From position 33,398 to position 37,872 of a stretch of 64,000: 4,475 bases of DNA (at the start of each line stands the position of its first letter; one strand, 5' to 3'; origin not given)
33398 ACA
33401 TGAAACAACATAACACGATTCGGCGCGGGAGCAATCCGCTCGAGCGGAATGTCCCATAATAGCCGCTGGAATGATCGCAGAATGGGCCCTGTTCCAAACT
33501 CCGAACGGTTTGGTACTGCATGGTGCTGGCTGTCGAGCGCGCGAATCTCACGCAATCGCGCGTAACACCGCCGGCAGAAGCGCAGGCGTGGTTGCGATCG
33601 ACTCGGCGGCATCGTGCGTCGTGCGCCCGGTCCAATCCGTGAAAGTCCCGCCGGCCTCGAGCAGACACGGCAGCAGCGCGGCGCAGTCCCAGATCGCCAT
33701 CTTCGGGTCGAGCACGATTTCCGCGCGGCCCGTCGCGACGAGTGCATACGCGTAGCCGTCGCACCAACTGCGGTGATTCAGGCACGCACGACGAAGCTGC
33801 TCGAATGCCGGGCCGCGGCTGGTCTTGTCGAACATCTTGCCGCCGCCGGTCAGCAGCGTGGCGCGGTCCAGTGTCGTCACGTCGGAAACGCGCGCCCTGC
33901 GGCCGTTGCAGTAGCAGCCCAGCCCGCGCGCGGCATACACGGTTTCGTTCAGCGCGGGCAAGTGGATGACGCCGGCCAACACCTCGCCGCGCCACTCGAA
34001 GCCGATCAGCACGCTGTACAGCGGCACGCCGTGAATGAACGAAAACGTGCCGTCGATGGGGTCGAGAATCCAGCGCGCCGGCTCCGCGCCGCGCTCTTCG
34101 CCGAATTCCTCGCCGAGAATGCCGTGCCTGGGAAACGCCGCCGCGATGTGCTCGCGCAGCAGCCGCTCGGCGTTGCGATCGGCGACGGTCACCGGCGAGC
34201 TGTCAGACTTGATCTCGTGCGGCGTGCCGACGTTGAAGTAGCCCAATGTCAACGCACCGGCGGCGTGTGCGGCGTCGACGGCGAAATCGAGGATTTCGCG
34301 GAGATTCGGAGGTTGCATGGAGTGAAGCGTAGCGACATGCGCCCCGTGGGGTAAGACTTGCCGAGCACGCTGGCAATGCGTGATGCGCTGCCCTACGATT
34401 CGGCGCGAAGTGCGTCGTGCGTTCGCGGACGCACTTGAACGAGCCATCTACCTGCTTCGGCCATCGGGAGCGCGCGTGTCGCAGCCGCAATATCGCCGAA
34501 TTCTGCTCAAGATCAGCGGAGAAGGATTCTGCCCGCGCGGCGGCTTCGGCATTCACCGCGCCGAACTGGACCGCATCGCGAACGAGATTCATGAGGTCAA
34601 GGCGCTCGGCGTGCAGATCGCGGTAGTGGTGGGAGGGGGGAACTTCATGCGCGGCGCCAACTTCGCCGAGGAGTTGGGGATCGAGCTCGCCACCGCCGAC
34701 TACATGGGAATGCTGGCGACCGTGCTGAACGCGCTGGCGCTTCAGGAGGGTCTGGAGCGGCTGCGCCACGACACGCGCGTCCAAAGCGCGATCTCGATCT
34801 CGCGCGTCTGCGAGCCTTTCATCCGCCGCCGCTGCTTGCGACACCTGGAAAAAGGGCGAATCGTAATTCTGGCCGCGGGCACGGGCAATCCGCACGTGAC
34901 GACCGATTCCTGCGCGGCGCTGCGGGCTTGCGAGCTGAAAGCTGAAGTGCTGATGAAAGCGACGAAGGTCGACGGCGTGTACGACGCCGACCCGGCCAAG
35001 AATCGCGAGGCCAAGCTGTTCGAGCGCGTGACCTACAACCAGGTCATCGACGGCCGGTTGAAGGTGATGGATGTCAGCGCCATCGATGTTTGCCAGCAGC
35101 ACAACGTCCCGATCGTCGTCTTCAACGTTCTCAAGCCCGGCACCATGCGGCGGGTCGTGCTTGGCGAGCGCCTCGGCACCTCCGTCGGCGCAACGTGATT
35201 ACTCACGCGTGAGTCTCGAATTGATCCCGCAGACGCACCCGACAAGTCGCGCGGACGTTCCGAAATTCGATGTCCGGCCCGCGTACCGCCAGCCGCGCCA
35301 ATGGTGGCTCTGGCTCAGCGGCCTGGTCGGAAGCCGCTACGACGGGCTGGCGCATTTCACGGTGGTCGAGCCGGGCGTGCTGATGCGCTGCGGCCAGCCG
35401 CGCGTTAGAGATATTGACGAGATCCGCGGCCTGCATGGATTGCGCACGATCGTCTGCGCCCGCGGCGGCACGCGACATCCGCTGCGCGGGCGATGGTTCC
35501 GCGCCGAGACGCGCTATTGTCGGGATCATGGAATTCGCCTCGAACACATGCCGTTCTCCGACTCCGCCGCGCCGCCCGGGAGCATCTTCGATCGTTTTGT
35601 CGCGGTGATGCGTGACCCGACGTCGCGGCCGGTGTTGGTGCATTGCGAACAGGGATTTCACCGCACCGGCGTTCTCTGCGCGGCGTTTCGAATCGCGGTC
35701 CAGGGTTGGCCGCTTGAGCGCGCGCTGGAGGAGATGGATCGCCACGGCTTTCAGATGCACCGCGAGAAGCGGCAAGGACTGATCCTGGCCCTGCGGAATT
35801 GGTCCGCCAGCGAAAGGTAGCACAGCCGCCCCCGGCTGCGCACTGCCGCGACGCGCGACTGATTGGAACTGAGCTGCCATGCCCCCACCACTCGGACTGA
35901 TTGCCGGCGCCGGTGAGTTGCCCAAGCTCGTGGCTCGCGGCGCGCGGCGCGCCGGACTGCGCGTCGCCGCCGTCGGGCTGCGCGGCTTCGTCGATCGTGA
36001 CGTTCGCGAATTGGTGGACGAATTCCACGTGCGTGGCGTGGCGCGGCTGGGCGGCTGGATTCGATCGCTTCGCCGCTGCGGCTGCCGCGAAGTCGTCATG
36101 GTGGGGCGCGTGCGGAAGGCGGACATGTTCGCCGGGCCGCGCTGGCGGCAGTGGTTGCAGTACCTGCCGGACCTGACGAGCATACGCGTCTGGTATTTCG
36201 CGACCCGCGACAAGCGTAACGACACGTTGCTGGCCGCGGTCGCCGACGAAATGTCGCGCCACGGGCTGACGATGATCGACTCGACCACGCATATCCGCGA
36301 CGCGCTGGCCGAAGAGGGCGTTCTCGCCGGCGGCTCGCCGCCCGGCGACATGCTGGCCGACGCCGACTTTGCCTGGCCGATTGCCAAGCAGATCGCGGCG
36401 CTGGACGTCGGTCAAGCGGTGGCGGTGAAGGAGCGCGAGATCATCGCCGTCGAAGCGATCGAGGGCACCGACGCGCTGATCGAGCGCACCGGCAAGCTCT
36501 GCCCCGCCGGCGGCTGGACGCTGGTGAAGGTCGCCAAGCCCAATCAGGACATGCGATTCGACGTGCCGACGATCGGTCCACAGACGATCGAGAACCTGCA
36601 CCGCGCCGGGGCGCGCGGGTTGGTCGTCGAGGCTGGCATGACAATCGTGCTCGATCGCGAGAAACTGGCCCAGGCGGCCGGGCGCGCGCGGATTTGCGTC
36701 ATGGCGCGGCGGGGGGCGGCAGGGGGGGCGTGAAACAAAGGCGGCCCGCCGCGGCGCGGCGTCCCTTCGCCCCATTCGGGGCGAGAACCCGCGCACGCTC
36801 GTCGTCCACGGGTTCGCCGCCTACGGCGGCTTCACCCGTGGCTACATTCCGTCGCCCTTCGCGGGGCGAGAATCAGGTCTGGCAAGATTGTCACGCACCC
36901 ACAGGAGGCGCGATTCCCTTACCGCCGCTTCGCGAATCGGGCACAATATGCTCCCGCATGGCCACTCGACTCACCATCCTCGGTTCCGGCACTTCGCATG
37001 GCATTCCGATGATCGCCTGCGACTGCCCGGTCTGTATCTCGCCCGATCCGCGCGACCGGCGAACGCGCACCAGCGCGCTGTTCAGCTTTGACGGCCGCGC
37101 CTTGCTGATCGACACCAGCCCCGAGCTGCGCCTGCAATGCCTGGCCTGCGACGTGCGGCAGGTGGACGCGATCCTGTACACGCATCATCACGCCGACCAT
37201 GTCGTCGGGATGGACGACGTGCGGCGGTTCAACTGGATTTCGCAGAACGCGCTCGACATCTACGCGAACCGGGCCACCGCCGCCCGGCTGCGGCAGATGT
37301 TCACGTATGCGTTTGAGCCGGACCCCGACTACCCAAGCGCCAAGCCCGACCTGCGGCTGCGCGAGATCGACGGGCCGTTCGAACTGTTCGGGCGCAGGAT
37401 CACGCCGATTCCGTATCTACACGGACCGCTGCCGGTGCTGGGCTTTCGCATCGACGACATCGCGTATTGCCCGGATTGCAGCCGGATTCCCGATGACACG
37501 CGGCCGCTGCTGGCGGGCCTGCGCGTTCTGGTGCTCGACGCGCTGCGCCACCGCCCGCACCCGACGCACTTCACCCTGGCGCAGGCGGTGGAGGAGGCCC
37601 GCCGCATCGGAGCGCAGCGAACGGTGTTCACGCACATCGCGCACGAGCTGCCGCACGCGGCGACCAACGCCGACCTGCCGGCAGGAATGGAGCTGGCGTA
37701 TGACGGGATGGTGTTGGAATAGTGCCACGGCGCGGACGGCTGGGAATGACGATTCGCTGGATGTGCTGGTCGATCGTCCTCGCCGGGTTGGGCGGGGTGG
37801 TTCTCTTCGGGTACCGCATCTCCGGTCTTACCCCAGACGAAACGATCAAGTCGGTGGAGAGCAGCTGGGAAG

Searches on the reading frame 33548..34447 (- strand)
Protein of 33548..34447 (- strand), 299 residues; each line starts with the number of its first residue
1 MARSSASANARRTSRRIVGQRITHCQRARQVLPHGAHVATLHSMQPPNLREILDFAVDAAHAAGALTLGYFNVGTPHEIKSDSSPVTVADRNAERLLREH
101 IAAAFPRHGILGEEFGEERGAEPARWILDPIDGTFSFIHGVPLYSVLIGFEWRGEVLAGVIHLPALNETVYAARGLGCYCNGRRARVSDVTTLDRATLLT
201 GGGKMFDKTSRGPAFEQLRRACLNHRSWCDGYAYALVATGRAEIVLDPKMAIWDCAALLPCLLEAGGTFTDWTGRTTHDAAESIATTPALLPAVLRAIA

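Call 84: search_protein_families(library=pfam, proteins=[window:33548-34447:-], max_evalue=0.00001)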
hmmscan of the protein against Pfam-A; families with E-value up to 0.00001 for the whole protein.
window:33548-34447:- (299 aa): 1 family
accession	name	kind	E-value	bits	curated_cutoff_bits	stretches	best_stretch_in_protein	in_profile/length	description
PF00459.30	Inositol_P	-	6.3e-53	180.4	27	1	49-287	2-254/271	Inositol monophosphatase family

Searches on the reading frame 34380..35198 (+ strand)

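Call 84: search_protein_families(library=pfam, proteins=[window:34380-35198:+], max_evalue=0.00001)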
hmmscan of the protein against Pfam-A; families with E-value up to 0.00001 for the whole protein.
window:34380-35198:+ (272 aa): 1 family
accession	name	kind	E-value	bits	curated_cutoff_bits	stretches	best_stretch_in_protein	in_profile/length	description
PF00696.33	AA_kinase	-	3.7e-34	118.9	24.9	1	40-249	2-234/234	Amino acid kinase family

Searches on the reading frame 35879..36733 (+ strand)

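Call 84: search_protein_families(library=pfam, proteins=[window:35879-36733:+], max_evalue=0.00001)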
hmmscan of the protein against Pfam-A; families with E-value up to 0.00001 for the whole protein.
window:35879-36733:+ (284 aa): 2 families
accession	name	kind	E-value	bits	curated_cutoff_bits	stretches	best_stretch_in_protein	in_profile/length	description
PF06230.17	LpxI_C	-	1.8e-46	157.7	25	1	146-275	2-131/131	LpxI C-terminal domain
PF17930.7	LpxI_N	-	1.1e-28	100.2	25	1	5-140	2-127/129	LpxI N-terminal domain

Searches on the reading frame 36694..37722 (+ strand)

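Call 84: search_protein_families(library=pfam, proteins=[window:36694-37722:+], max_evalue=0.00001)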
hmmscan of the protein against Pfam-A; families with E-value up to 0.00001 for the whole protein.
window:36694-37722:+ (342 aa): 2 families
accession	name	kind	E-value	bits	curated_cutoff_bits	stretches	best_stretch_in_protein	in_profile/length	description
PF12706.13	Lactamase_B_2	-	1.3e-36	126.6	27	1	136-315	2-200/200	Beta-lactamase superfamily domain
PF00753.33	Lactamase_B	-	2.3e-11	44.4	22.7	1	127-249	8-137/196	Metallo-beta-lactamase superfamily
